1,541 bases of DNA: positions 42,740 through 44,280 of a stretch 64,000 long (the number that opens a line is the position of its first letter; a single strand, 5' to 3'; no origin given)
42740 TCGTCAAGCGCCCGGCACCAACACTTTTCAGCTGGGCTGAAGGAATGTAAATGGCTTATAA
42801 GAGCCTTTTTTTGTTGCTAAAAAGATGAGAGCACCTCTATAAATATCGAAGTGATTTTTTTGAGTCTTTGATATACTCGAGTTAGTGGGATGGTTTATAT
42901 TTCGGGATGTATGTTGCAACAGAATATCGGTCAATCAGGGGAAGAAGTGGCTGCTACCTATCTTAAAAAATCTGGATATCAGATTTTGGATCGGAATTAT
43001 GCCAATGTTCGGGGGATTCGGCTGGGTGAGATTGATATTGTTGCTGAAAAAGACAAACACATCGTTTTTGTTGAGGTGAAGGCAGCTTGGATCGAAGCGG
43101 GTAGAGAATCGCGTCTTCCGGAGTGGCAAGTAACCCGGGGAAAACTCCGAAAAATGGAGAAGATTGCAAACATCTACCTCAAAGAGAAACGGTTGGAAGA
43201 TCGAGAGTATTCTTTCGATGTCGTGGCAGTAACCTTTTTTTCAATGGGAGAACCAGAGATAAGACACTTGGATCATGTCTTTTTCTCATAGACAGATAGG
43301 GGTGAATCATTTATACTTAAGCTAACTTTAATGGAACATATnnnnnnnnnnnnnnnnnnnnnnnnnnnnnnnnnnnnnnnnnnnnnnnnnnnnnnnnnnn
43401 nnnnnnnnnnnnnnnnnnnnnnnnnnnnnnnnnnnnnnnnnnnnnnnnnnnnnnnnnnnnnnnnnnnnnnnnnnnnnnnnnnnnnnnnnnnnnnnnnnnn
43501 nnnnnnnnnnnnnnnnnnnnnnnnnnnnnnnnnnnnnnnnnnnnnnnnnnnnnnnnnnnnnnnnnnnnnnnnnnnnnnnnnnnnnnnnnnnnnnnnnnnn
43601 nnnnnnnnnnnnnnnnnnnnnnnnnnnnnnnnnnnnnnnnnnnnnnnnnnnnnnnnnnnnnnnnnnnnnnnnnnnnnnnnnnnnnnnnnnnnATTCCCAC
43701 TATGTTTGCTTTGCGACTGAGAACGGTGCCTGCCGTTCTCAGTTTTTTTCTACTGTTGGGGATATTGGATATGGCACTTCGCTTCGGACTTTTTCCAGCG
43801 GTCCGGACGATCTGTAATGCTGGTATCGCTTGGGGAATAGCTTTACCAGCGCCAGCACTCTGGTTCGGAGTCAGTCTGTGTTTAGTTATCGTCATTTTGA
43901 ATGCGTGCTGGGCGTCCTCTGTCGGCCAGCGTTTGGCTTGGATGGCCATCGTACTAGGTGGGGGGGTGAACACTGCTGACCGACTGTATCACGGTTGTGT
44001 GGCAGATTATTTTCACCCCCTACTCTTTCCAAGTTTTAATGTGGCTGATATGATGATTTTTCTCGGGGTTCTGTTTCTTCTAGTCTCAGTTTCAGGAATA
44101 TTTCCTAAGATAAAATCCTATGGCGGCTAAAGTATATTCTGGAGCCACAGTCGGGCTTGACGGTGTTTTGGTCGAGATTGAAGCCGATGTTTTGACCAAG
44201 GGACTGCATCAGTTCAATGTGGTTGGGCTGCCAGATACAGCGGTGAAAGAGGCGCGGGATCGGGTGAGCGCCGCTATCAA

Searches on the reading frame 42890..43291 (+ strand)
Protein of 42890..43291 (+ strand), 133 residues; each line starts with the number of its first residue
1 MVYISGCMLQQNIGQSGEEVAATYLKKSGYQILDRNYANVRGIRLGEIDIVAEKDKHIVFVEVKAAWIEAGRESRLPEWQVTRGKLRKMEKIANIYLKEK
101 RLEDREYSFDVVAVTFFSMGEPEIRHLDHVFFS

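Call 13: search_protein_families(library=pfam, proteins=[window:42890-43291:+], max_evalue=0.01)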
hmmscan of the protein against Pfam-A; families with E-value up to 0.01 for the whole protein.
window:42890-43291:+ (133 aa): 3 families
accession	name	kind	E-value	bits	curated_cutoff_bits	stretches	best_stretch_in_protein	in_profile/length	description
PF02021.23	UPF0102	-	7.4e-21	74.8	23.6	1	17-114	1-80/80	Uncharacterised protein family UPF0102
PF08378.17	NERD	-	2.1e-05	25.4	22.1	1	14-103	2-92/111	Nuclease-related domain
PF04471.18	Mrr_cat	-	0.0039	17.7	21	1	18-66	10-57/115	Restriction endonuclease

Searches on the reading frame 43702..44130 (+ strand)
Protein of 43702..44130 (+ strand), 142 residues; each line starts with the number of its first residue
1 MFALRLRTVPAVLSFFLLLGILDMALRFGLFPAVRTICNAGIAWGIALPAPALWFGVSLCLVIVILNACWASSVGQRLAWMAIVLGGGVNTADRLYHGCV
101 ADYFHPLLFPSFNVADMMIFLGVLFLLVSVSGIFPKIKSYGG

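Call 13: search_protein_families(library=pfam, proteins=[window:43702-44130:+], max_evalue=0.01)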
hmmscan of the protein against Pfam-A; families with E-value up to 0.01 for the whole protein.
window:43702-44130:+ (142 aa): 1 family
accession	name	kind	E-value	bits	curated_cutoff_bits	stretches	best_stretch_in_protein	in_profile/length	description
PF01252.23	Peptidase_A8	-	1.4e-14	54.9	25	1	34-129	35-139/142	Signal peptidase (SPase) II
